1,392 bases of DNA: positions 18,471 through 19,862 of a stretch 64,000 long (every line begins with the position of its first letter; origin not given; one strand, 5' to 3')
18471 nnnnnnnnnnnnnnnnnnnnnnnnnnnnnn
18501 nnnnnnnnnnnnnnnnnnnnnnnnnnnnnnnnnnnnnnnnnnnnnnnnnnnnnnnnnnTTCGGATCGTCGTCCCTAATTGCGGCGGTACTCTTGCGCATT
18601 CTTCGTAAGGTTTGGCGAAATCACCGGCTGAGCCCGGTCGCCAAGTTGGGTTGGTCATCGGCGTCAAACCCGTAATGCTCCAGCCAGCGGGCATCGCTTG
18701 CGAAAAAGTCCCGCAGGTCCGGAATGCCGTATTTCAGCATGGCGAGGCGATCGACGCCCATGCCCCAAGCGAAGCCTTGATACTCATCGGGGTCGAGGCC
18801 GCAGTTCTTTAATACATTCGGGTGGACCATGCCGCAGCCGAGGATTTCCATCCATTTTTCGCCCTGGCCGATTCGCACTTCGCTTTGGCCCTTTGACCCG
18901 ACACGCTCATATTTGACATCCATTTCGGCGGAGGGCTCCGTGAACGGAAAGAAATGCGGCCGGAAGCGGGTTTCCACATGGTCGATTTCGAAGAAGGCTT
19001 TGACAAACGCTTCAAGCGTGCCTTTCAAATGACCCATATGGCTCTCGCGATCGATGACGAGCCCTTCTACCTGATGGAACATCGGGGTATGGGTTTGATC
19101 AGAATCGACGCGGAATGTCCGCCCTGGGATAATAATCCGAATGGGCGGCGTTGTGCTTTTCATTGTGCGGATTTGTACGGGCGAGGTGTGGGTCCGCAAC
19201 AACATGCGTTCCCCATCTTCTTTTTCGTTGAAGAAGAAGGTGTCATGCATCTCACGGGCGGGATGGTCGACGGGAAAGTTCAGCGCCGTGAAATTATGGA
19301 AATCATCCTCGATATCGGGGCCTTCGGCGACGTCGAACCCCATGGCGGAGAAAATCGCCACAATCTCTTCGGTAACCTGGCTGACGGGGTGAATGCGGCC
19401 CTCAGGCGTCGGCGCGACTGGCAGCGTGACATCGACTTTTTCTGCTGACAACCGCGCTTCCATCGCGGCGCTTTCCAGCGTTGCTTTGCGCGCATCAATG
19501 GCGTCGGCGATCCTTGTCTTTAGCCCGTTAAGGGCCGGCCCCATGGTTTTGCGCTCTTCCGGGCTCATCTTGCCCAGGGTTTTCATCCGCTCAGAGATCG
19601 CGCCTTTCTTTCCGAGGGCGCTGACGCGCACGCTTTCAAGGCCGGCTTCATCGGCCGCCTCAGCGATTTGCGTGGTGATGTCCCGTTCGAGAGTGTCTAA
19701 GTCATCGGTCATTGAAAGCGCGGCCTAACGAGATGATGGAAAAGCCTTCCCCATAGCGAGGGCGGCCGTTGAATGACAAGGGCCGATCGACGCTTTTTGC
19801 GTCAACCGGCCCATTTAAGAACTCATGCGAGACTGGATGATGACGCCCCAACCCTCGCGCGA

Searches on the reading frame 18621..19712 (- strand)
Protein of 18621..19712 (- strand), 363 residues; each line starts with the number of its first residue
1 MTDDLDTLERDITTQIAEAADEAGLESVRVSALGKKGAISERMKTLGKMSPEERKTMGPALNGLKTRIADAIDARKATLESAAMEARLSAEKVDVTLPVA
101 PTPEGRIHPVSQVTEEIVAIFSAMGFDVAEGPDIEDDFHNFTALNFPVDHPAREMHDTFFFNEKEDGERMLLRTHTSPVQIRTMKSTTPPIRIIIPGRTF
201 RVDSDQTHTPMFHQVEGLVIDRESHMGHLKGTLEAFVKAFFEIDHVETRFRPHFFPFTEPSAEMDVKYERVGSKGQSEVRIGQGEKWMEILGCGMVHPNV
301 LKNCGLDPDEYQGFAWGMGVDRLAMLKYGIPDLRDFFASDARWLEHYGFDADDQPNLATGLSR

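Call 30: search_protein_families(library=pfam, proteins=[window:18621-19712:-], max_evalue=0.001)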
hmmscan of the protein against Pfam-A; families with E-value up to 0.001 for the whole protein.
window:18621-19712:- (363 aa): 2 families
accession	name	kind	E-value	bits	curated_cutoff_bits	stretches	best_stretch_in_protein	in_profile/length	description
PF01409.25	tRNA-synt_2d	-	3.3e-103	344.9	19.8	1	92-346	1-245/246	tRNA synthetases class II core domain (F)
PF02912.23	Phe_tRNA-synt_N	-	1.6e-22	79.7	22.3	1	21-88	2-69/69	Aminoacyl tRNA synthetase class II, N-terminal domain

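Call 36: list_cluster_members(proteins=[window:18621-19712:-, window:16138-18558:-, window:26490-28409:+, window:41766-43973:+, window:51922-55089:+, window:28530-29903:+])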
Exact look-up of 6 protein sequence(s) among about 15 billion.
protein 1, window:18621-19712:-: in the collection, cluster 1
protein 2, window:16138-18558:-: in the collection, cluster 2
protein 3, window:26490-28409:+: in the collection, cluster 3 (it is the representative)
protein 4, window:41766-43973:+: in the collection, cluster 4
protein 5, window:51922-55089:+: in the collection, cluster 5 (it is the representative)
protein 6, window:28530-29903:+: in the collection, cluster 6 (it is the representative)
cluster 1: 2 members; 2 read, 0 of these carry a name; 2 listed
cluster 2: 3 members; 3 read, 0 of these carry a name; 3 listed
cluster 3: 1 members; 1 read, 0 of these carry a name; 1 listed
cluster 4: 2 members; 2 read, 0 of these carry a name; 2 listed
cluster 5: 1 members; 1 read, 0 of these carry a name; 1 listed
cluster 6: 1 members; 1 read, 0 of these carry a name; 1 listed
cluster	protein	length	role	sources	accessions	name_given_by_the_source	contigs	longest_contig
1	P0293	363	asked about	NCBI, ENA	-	-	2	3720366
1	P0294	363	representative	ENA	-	-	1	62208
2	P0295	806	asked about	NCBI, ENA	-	-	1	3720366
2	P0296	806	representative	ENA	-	-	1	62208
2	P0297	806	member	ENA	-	-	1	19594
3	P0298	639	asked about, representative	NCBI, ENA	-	-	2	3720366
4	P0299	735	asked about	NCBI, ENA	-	-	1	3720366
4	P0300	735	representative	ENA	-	-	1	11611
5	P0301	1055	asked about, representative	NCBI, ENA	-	-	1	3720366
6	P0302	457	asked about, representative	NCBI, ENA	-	-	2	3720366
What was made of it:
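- Tried and rejected: Cluster look-ups of six housekeeping proteins gave no named members (call 36).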
